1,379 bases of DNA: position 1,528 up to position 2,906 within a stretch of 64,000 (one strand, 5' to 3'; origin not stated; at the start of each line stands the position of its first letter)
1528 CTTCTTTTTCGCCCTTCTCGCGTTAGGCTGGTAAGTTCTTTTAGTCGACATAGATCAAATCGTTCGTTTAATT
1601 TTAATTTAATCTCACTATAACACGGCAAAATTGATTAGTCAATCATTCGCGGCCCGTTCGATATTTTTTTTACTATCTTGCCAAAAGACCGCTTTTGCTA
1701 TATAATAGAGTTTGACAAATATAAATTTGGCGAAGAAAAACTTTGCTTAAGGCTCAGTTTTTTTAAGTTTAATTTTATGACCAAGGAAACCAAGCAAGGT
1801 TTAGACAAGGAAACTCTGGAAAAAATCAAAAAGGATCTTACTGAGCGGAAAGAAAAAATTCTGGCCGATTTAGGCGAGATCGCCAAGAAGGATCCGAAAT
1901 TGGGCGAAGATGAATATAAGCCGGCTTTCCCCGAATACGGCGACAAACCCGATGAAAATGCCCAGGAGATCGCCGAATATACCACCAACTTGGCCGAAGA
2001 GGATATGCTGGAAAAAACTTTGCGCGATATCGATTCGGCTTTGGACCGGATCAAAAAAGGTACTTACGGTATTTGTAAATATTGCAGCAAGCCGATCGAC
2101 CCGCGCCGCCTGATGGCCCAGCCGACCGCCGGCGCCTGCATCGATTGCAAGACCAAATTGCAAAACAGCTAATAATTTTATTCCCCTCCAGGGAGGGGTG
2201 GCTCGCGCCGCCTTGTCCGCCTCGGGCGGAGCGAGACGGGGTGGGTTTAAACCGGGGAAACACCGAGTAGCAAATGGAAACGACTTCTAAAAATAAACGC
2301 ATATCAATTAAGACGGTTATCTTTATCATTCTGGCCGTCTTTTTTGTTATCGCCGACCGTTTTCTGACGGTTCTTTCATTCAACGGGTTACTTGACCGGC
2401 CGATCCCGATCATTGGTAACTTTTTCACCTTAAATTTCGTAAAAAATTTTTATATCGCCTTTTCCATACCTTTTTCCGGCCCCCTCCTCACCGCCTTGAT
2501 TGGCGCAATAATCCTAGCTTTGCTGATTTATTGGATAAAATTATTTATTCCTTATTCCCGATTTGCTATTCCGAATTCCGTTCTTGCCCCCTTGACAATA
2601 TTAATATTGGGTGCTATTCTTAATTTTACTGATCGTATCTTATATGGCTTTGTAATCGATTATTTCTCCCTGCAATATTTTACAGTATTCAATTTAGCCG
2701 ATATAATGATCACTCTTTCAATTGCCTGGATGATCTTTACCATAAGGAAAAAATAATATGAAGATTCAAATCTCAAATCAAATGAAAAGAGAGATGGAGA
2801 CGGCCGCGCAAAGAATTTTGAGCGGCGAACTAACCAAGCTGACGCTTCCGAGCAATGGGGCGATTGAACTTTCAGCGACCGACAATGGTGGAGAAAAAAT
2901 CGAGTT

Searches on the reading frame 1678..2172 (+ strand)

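Call 83: search_protein_families(library=pfam, proteins=[window:1678-2172:+], max_evalue=0.001)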
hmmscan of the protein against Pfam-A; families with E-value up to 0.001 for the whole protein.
window:1678-2172:+ (164 aa): 1 family
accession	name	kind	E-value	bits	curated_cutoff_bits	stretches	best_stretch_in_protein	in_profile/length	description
PF01258.23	zf-dskA_traR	-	3.9e-07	30.4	24.9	1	128-161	1-34/36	Prokaryotic dksA/traR C4-type zinc finger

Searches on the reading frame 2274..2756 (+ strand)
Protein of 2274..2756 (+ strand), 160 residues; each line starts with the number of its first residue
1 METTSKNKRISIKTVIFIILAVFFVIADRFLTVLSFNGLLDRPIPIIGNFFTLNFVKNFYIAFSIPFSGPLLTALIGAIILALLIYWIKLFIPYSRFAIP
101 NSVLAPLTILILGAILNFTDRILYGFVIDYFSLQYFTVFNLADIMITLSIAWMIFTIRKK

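Call 83: search_protein_families(library=pfam, proteins=[window:2274-2756:+], max_evalue=0.001)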
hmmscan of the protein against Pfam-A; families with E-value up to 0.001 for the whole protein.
window:2274-2756:+ (160 aa): 1 family
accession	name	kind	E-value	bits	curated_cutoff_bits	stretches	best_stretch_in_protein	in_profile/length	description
PF01252.23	Peptidase_A8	-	2.2e-16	60.8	25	1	21-156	2-139/142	Signal peptidase (SPase) II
